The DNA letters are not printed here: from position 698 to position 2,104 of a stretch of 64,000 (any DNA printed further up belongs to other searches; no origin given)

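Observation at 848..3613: Short BoxB/PaaA-like diiron oxygenase coupled to a NuoE-like [2Fe-2S] ferredoxin and a NuoF-like flavoprotein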

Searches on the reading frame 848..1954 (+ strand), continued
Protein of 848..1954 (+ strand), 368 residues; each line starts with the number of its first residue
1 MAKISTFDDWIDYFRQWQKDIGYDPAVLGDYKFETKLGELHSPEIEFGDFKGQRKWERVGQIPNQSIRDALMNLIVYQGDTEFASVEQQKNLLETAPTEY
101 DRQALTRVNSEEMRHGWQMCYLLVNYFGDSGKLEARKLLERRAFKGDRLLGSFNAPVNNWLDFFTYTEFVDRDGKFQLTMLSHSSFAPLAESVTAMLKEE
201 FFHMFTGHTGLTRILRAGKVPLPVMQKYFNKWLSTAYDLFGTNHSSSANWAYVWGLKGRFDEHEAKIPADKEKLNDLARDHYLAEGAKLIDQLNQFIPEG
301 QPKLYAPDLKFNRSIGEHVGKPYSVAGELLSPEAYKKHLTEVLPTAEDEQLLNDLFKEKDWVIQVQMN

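Call 71: find_related_loci(query=P0134, collection=genome_contigs, flank=6000)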
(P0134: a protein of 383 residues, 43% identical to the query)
Query P0134 (383 aa) in genome_contigs; peptide patterns used: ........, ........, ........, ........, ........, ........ (x = any residue, [..] = any of these).
61 stretches matched a pattern; 1 encode a relative of the query (tblastn E <= 1e-3); 1 distinct loci.
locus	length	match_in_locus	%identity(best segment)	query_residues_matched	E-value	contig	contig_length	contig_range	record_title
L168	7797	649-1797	100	1-383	0e+0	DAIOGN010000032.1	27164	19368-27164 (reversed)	MAG TPA_asm: Candidatus Zixiibacteriota bacterium isolate CTOTU25983 NODE_392_length_27164_cov_4.241396, whole genome sh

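Call 76: search_protein_families(library=pfam, proteins=[L068:9626-10393:-, L068:10787-12181:+, L068:12502-13896:+, L068:6920-7813:-, L068:5249-6073:+, L068:4141-5178:-, L069:3164-4618:-, L069:4961-6835:-, L073:9031-10407:-, L073:7305-7850:+], max_evalue=0.001)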
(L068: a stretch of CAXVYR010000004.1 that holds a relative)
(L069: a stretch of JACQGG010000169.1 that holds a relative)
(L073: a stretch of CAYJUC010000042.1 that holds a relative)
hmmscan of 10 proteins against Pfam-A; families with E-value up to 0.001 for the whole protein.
L068:9626-10393:- (255 aa): 9 families
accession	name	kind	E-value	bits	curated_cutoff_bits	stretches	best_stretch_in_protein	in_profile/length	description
PF13847.12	Methyltransf_31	-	1.6e-16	60.7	27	1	61-161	4-107/145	Methyltransferase domain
PF08241.18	Methyltransf_11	-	4e-13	50.3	21.2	1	65-156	1-88/95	Methyltransferase domain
PF13649.12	Methyltransf_25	-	1.5e-12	48.5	27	1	65-156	2-94/97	Methyltransferase domain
PF08003.17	Methyltransf_9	-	7.3e-10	38.8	23.8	1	57-168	112-224/315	Protein of unknown function (DUF1698)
PF13489.12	Methyltransf_23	-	4.5e-09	36.7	27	1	61-228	23-160/164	Methyltransferase domain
PF08242.18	Methyltransf_12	-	5.6e-08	33.9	30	1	65-156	1-93/98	Methyltransferase domain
PF01209.24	Ubie_methyltran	-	3.1e-06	27.2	20.1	1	58-229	45-215/233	ubiE/COQ5 methyltransferase family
PF13679.12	Methyltransf_32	-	0.00011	22.6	27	1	45-123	11-94/143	Methyltransferase domain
PF01728.25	FtsJ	-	0.00068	20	24.1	0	51-125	12-82/181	FtsJ-like methyltransferase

L068:10787-12181:+ (464 aa): 1 family
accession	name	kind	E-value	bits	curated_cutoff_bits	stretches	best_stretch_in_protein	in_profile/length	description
PF00291.31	PALP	-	2.2e-78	264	35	1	27-332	2-295/295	Pyridoxal-phosphate dependent enzyme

L068:12502-13896:+ (464 aa): 3 families
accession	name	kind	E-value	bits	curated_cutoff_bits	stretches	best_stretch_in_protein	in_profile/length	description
PF00591.27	Glycos_transf_3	-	4.8e-33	115.3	27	1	107-336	3-253/253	Glycosyl transferase family, a/b domain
PF07831.19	PYNP_C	-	1.7e-21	76.1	27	1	375-449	1-75/75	Pyrimidine nucleoside phosphorylase C-terminal domain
PF02885.22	Glycos_trans_3N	-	2.1e-17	63.1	26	1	35-92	2-59/63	Glycosyl transferase family, helical bundle domain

L068:6920-7813:- (297 aa): 9 families
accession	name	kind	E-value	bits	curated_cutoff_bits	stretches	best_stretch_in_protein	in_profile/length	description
PF01202.28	SKI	-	4.1e-39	134.7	22.1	1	127-282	1-156/159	Shikimate kinase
PF13560.12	HTH_31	-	7.1e-07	29.9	27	1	17-72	1-57/64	Helix-turn-helix domain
PF01381.28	HTH_3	-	1.4e-06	28.7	23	1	22-73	1-52/55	Helix-turn-helix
PF02224.24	Cytidylate_kin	-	3e-06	27.6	26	1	121-187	1-67/211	Cytidylate kinase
PF13238.12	AAA_18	-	5.5e-06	27.3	29.4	1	121-237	1-116/128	AAA domain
PF12844.13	HTH_19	-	0.0001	22.6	30.2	1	19-74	1-56/64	Helix-turn-helix domain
PF13191.12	AAA_16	-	0.0002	22.3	32.6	1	102-179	9-85/167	AAA ATPase domain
PF13207.12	AAA_17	-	0.00044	21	27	0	124-160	1-37/136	AAA domain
PF13189.12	Cytidylate_kin2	-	0.00048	20.8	28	0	121-170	2-52/176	Cytidylate kinase-like family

L068:5249-6073:+ (274 aa): 5 families
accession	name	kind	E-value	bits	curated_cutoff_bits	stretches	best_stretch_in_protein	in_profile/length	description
PF01135.25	PCMT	-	2e-64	217.7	20.3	1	65-269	3-209/210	Protein-L-isoaspartate(D-aspartate) O-methyltransferase (PCMT)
PF13649.12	Methyltransf_25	-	4.7e-06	27.6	27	1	139-217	1-78/97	Methyltransferase domain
PF00398.26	RrnaAD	-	1.1e-05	25.1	24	1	122-193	17-84/263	Ribosomal RNA adenine dimethylase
PF08241.18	Methyltransf_11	-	0.00029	21.9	21.2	1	140-216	1-73/95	Methyltransferase domain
PF13847.12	Methyltransf_31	-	0.00081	19.5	27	0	135-209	3-80/145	Methyltransferase domain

L068:4141-5178:- (345 aa): 2 families
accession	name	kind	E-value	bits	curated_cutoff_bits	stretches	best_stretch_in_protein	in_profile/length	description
PF00899.27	ThiF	-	3.6e-70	236.2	28.1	1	14-250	1-237/238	ThiF family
PF02558.23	ApbA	-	0.00048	20.2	22.2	1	36-102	1-62/150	Ketopantoate reductase PanE/ApbA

L069:3164-4618:- (484 aa): 6 families
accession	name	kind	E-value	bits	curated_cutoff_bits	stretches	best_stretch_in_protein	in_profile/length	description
PF02754.22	CCG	-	8.6e-15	55.1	20.6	1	249-332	2-85/85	Cysteine-rich domain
PF13534.11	Fer4_17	-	1.6e-07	32.2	22.2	0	121-142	37-58/61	4Fe-4S dicluster domain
PF13183.11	Fer4_8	-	8.2e-06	26.7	27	1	86-142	3-66/68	4Fe-4S dicluster domain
PF13237.11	Fer4_10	-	2.8e-05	24.4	25.5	1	83-141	4-53/53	4Fe-4S dicluster domain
PF12838.12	Fer4_7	-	0.00017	22.4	27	1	88-142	2-50/52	4Fe-4S dicluster domain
PF14697.11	Fer4_21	-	0.0007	20.1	35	0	119-141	30-52/59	4Fe-4S dicluster domain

L069:4961-6835:- (624 aa): 3 families
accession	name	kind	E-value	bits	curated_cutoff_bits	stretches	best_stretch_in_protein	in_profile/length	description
PF13382.11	Adenine_deam_C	-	8.1e-28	97.4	27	1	469-612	22-168/169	Adenine deaminase C-terminal domain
PF01979.26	Amidohydro_1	-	2.6e-13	50.4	25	1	232-397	139-343/345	Amidohydrolase family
PF07969.17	Amidohydro_3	-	1.4e-10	41.7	29.7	1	346-392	409-456/472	Amidohydrolase family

L073:9031-10407:- (458 aa): 8 families
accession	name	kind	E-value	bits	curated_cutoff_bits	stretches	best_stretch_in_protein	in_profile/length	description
PF02754.22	CCG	-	5.8e-13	49.2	20.6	1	221-305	1-85/85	Cysteine-rich domain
PF13237.11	Fer4_10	-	3.4e-06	27.3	25.5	1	60-117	5-53/53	4Fe-4S dicluster domain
PF14697.11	Fer4_21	-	8e-06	26.3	35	0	97-117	32-52/59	4Fe-4S dicluster domain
PF12838.12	Fer4_7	-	1.3e-05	26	27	1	64-118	2-50/52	4Fe-4S dicluster domain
PF13187.11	Fer4_9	-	0.00025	21.5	27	1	64-118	2-49/52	4Fe-4S dicluster domain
PF13484.11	Fer4_16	-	0.00041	21.5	30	0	104-118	51-65/66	4Fe-4S double cluster binding domain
PF13183.11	Fer4_8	-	0.00058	20.8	27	0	62-118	3-66/68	4Fe-4S dicluster domain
PF13534.11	Fer4_17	-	0.00072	20.5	22.2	0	64-118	2-58/61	4Fe-4S dicluster domain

L073:7305-7850:+ (181 aa): 7 families
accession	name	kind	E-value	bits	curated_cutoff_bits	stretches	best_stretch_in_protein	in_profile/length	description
PF01381.28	HTH_3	-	1.6e-15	57.3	23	1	7-59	1-53/55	Helix-turn-helix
PF07883.17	Cupin_2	-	3e-14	52.9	27.2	1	124-178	16-69/70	Cupin domain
PF13560.12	HTH_31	-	9.1e-12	45.6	27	1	4-58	3-58/64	Helix-turn-helix domain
PF12844.13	HTH_19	-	1.1e-10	41.7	30.2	1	4-62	1-59/64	Helix-turn-helix domain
PF13443.12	HTH_26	-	8.8e-07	29.5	22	1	6-63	1-59/63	Cro/C1-type HTH DNA-binding domain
PF13744.12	HTH_37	-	0.00011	22.4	27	1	5-56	21-73/80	Helix-turn-helix domain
PF05899.18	Cupin_3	-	0.00018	21.6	23.5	1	128-163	26-62/74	EutQ-like cupin domain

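Call 77: find_related_loci(query=L062:3665-4762:+, collection=genome_contigs, flank=6000)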
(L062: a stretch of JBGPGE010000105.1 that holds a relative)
Query L062:3665-4762:+ (365 aa) in genome_contigs; peptide patterns used: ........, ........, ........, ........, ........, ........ (x = any residue, [..] = any of these).
600 stretches matched a pattern (row limit reached: there are more); 580 encode a relative of the query (tblastn E <= 1e-3); the best 80 are kept; 80 distinct loci.
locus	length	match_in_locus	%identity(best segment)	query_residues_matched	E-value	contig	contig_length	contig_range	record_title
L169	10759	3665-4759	100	1-365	0e+0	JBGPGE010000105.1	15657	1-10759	MAG: Candidatus Binatia bacterium isolate OBJ_0618_7090110_5 k141_7601594_length_15657_cov_34.5606, whole genome shotgun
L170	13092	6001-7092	74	1-363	0e+0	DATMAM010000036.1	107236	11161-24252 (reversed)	MAG TPA_asm: Candidatus Acidiferrales bacterium isolate SMAG_U13326 k141_173832, whole genome shotgun sequence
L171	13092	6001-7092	70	2-364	0e+0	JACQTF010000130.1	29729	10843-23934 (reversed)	MAG: Acidobacteria bacterium isolate NC_groundwater_1404_Ag_S-0.65um_61_43 S_p65_S5_coassembly_k141_3105622, whole genom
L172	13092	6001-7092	71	2-364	0e+0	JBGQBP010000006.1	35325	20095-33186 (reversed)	MAG: Candidatus Binatia bacterium isolate OBJ2_061818_110_61 k141_3080050_length_35325_cov_40.2449, whole genome shotgun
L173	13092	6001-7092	71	2-364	0e+0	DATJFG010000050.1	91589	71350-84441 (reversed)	MAG TPA_asm: Verrucomicrobiia bacterium isolate SMAG_U15454 k141_2003973, whole genome shotgun sequence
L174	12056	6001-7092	69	2-364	2e-174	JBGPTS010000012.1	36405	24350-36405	MAG: Candidatus Binatia bacterium isolate OBJ1_062018_110_62 k141_1382056_length_36405_cov_13.6533, whole genome shotgun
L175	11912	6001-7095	65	1-364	3e-166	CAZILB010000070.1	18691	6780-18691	MAG TPA_asm: uncultured Syntrophobacter sp. isolate SRP217488_co1_161 genome assembly, contig: NODE_1812_length_18691_co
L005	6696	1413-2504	62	2-365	8e-157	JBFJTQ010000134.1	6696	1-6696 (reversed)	MAG: Candidatus Binatia bacterium isolate Mix_sand19.2022.05.D.23 k141_1668642_length_6696_cov_8.0000, whole genome shot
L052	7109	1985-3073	62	1-363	4e-155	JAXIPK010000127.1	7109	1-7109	MAG: Acidobacteriota bacterium isolate Fractures_MAG_17 c_000000211962, whole genome shotgun sequence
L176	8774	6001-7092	61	2-365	8e-154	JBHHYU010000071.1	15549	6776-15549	MAG: Candidatus Binatia bacterium isolate Maj_2_bin.31 NODE_1962_length_15549_cov_11.760294, whole genome shotgun sequen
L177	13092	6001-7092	61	2-365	4e-153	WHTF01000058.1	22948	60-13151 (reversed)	MAG: Deltaproteobacteria bacterium isolate Dino_bin29 NODE_58_length_22948_cov_152.993885, whole genome shotgun sequence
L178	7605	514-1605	61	2-365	3e-153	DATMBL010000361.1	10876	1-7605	MAG TPA_asm: Candidatus Eisenbacteria bacterium isolate SMAG_U13352 k141_413633, whole genome shotgun sequence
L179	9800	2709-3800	60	2-365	2e-153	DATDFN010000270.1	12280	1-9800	MAG TPA_asm: Candidatus Binatia bacterium isolate SMAG_U227 k141_756944, whole genome shotgun sequence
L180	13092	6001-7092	60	2-365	3e-153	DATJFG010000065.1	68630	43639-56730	MAG TPA_asm: Verrucomicrobiia bacterium isolate SMAG_U15454 k141_4835021, whole genome shotgun sequence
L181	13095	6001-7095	61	1-365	1e-151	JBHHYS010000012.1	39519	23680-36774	MAG: Terriglobia bacterium isolate Maj_2_bin.34 NODE_326_length_39519_cov_8.083899, whole genome shotgun sequence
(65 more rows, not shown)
